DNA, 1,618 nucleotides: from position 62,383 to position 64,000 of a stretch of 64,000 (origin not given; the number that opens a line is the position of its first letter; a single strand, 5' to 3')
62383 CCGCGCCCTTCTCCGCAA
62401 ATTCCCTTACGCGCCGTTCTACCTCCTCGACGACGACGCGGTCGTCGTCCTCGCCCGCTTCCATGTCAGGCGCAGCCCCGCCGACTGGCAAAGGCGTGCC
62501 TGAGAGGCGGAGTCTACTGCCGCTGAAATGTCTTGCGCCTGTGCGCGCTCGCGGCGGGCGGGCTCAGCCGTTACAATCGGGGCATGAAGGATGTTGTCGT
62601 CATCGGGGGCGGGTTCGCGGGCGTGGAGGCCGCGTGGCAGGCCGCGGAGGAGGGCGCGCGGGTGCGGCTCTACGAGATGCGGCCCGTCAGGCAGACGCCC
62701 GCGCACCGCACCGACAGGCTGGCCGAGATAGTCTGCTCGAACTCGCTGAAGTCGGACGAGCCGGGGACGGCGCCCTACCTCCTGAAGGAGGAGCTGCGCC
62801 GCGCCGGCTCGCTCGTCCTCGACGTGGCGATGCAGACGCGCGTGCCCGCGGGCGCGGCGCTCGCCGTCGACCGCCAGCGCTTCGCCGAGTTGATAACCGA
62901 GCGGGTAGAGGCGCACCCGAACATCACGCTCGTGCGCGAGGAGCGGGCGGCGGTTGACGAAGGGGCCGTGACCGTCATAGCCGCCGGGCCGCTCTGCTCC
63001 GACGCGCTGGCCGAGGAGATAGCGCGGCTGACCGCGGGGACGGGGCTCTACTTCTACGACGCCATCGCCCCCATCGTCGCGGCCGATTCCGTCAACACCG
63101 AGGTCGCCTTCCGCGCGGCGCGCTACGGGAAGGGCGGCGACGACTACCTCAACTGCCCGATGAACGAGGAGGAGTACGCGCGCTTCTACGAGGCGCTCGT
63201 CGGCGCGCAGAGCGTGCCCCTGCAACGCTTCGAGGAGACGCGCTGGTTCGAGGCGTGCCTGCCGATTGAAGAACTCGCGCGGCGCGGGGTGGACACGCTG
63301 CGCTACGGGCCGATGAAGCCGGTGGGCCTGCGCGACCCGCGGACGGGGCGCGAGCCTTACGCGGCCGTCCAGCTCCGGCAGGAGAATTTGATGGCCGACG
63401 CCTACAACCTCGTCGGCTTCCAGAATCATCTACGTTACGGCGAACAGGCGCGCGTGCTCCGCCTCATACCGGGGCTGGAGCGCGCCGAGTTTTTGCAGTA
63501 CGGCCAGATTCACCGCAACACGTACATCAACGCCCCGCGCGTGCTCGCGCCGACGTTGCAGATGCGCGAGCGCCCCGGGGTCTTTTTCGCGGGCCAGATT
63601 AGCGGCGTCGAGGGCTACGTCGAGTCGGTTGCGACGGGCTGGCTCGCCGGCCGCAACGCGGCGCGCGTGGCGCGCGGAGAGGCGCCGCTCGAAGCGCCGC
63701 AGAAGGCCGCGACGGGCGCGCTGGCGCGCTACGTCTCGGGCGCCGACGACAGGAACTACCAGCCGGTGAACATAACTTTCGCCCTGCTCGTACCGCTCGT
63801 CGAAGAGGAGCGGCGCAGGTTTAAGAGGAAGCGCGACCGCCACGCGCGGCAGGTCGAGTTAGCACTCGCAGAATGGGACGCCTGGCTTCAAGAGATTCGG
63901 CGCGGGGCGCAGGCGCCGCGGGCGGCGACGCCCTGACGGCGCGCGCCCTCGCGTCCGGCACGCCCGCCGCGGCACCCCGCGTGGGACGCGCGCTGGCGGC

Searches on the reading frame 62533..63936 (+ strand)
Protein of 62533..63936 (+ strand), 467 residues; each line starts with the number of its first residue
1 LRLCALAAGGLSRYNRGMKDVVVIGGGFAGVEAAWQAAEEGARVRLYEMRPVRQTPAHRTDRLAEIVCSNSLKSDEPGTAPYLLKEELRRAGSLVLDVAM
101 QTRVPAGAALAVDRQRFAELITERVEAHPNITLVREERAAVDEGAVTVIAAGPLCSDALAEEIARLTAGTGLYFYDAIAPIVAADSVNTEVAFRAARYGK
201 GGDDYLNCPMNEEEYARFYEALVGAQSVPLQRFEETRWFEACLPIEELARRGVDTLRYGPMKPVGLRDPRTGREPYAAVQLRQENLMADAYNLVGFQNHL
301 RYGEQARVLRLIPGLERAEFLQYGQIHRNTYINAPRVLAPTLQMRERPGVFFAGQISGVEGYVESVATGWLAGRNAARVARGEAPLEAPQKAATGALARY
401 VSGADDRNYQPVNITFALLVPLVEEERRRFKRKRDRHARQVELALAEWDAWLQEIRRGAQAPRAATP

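Call 66: search_protein_families(library=pfam, proteins=[window:62533-63936:+], max_evalue=0.00001)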
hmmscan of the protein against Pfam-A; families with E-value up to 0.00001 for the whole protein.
window:62533-63936:+ (467 aa): 7 families
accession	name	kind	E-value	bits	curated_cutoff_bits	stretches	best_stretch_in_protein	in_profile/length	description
PF01134.28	GIDA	-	1.3e-92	311.3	22.1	1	20-383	1-390/391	Glucose inhibited division protein A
PF12831.13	FAD_oxidored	-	4.1e-07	30.1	27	1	20-51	1-32/416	FAD dependent oxidoreductase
PF07992.20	Pyr_redox_2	-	2.8e-06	27.4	26.1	1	19-50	1-32/291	Pyridine nucleotide-disulphide oxidoreductase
PF00890.30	FAD_binding_2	-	3.1e-06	27.1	20.4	0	20-51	1-32/414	FAD binding domain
PF03486.20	HI0933_like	-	3.2e-06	27.2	50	0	20-49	2-31/244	HI0933-like protein Rossmann domain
PF01266.30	DAO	-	4.3e-06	26.9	27.9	1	20-68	1-47/353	FAD dependent oxidoreductase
PF01262.27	AlaDh_PNT_C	-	9.2e-06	25.7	23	0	20-57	30-67/214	Alanine dehydrogenase/PNT, C-terminal domain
